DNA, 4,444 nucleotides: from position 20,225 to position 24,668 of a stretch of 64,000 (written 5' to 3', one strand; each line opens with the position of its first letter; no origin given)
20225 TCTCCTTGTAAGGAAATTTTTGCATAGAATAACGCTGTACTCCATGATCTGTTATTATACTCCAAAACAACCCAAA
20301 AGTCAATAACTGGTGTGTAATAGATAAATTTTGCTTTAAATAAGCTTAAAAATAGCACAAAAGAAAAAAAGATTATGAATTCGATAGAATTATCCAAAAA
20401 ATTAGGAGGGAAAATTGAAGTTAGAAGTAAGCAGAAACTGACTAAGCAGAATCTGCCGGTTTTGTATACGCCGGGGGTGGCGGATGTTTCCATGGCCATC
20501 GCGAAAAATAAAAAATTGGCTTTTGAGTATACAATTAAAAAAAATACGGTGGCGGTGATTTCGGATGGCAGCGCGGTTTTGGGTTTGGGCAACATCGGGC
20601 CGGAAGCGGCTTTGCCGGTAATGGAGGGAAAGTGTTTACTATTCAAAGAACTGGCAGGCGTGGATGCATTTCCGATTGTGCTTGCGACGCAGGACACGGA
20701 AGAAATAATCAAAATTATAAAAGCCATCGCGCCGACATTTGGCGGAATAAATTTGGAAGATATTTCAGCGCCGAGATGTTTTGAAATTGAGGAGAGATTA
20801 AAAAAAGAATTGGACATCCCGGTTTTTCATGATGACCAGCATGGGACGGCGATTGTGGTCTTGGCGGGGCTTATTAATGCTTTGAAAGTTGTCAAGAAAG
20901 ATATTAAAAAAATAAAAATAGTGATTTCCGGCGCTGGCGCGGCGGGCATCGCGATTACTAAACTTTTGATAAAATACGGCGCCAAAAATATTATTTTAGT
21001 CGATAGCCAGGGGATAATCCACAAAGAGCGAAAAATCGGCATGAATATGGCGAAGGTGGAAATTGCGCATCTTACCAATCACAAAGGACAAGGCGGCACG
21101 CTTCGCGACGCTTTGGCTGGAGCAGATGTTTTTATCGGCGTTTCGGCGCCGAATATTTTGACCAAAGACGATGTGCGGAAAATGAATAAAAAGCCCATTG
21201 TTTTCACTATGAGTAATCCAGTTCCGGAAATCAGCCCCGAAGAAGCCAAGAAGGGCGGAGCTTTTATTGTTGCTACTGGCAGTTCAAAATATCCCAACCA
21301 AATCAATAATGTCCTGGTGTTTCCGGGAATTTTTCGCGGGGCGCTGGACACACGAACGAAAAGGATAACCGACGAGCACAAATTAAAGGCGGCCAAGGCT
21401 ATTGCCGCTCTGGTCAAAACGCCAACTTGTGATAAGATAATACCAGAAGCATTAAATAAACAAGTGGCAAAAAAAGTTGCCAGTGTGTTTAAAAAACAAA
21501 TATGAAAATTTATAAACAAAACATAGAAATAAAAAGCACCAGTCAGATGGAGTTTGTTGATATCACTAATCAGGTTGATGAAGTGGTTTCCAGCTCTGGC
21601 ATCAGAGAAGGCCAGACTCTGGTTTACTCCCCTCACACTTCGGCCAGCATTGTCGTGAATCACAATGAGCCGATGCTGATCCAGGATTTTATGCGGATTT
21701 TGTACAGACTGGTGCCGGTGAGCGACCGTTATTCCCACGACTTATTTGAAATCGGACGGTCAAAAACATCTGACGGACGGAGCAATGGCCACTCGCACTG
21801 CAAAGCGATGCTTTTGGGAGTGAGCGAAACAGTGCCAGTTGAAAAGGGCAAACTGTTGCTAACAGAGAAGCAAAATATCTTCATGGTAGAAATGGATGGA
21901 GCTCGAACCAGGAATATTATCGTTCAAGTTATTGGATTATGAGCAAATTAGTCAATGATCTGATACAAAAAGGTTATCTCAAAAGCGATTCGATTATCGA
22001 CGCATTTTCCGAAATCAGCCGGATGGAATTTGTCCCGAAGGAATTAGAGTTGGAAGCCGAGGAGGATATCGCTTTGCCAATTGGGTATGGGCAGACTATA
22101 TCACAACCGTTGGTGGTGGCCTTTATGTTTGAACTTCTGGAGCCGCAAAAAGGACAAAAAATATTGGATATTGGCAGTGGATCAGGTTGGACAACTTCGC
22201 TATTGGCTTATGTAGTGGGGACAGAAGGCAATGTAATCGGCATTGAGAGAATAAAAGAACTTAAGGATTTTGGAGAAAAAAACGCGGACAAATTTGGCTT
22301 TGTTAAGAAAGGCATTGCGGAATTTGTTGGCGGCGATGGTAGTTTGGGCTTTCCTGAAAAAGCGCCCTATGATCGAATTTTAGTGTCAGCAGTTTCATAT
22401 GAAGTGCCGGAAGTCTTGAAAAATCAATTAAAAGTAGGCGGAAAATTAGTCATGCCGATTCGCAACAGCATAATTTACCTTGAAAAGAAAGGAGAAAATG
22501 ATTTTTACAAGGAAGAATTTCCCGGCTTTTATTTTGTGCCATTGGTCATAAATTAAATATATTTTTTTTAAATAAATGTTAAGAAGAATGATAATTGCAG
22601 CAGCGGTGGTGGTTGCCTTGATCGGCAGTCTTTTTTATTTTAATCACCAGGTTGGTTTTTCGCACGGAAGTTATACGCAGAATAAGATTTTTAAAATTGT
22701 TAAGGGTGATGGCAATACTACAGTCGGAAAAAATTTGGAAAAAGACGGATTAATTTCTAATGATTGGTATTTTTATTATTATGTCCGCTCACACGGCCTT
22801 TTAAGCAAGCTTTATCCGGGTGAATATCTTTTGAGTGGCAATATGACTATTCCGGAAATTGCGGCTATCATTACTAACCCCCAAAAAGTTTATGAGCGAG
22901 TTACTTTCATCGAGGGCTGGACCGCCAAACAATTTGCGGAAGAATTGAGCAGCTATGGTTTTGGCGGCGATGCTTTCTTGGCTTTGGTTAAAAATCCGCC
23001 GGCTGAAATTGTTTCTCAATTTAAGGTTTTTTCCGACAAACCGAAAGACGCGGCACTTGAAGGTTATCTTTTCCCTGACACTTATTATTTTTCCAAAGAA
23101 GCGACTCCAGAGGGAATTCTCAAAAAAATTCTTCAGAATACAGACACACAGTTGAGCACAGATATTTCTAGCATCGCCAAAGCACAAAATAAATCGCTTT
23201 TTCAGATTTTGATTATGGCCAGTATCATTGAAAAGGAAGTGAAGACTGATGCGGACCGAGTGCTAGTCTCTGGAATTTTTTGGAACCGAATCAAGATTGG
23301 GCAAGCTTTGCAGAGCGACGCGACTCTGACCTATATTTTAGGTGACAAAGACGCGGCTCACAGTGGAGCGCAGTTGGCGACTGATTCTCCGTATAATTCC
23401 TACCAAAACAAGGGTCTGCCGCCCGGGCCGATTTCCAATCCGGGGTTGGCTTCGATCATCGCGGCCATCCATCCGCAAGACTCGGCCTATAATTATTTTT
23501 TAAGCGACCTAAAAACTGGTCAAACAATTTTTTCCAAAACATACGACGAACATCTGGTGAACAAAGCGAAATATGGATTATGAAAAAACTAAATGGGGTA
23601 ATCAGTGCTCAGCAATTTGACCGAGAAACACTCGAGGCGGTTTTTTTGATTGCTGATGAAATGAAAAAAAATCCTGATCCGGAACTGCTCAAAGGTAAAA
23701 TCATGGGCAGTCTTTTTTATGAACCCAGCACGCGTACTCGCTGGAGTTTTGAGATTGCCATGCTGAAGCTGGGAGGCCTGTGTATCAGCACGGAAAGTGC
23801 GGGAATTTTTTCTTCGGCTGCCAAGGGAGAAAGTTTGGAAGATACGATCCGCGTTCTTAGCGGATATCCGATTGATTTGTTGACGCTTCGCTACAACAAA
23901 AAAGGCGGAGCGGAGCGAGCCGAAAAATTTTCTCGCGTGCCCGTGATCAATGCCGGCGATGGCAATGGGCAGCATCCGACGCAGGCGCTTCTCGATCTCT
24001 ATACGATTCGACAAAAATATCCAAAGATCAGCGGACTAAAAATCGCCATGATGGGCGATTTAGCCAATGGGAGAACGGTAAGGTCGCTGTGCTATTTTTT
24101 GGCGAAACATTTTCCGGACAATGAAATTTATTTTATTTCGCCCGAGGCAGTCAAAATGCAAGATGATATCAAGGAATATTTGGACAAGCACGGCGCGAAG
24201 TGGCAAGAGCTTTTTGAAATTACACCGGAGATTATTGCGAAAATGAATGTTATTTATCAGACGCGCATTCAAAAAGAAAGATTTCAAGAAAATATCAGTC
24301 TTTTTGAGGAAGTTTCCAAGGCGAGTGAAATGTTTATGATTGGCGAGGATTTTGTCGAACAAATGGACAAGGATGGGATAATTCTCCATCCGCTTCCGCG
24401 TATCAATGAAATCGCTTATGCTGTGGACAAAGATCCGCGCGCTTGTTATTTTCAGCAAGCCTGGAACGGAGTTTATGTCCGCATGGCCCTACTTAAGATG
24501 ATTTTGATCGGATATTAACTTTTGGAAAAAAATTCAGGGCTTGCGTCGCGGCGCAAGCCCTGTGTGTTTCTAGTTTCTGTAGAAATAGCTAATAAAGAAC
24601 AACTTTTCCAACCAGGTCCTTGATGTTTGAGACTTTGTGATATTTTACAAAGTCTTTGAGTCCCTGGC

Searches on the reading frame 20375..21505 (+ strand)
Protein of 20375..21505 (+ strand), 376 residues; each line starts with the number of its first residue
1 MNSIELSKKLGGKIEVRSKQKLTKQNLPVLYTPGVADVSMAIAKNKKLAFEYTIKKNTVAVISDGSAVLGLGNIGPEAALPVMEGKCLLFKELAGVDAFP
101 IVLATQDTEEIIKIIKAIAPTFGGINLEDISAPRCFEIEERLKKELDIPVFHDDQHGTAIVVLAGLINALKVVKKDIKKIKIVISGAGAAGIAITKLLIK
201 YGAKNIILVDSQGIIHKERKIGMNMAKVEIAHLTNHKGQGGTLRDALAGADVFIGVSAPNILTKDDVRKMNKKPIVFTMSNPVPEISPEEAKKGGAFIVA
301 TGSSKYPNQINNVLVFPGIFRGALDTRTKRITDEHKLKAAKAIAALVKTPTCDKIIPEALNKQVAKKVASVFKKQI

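Call 90: search_protein_families(library=pfam, proteins=[window:20375-21505:+], max_evalue=0.0001)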
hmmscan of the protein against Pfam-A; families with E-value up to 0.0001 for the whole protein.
window:20375-21505:+ (376 aa): 3 families
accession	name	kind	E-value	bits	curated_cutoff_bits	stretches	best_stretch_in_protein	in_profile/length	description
PF00390.24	malic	-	6.2e-30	104.8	23.1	1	14-143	4-182/182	Malic enzyme, N-terminal domain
PF03949.21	Malic_M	-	3.9e-27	95.6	23.5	1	157-369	3-250/258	Malic enzyme, NAD binding domain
PF00208.27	ELFV_dehydrog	-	3.2e-07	30.8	23.4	1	158-245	10-91/241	Glutamate/Leucine/Phenylalanine/Valine dehydrogenase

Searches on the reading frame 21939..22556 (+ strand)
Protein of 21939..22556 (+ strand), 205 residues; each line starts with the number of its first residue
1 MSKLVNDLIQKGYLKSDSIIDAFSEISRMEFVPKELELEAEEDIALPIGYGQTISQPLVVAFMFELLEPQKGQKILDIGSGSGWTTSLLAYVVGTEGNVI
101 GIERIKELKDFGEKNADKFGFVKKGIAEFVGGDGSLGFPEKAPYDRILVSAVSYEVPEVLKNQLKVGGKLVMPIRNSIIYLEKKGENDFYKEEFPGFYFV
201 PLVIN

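Call 90: search_protein_families(library=pfam, proteins=[window:21939-22556:+], max_evalue=0.0001)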
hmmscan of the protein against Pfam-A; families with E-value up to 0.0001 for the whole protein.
window:21939-22556:+ (205 aa): 2 families
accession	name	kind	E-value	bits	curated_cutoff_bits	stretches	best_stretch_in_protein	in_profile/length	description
PF01135.25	PCMT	-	3.3e-56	190.8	20.3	1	2-203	4-206/210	Protein-L-isoaspartate(D-aspartate) O-methyltransferase (PCMT)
PF13847.12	Methyltransf_31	-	4.3e-07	30.2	27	1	70-150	2-81/145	Methyltransferase domain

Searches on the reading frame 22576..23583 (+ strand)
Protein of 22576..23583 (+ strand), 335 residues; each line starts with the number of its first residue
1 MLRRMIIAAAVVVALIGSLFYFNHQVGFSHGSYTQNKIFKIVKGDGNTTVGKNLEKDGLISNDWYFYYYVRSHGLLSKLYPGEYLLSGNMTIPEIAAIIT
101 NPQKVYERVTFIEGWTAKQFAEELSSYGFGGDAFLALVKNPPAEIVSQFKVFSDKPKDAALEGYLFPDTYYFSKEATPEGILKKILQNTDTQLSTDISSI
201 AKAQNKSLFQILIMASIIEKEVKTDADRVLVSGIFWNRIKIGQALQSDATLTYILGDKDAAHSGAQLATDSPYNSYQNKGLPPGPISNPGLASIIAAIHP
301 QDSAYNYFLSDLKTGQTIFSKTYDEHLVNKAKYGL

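Call 90: search_protein_families(library=pfam, proteins=[window:22576-23583:+], max_evalue=0.0001)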
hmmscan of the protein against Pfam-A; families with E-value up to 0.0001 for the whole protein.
window:22576-23583:+ (335 aa): 1 family
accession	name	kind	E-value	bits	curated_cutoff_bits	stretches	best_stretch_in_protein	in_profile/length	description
PF02618.21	YceG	-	3.2e-79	266.7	32.4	1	39-332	1-275/275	YceG-like family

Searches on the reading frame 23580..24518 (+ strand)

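Call 90: search_protein_families(library=pfam, proteins=[window:23580-24518:+], max_evalue=0.0001)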
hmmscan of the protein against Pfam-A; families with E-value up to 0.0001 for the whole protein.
window:23580-24518:+ (312 aa): 2 families
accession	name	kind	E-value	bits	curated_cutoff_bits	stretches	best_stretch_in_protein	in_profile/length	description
PF02729.26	OTCace_N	-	7.4e-42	143.4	29.9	1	7-145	3-148/148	Aspartate/ornithine carbamoyltransferase, carbamoyl-P binding domain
PF00185.30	OTCace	-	1.1e-26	94.2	29.4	1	152-307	2-156/157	Aspartate/ornithine carbamoyltransferase, Asp/Orn binding domain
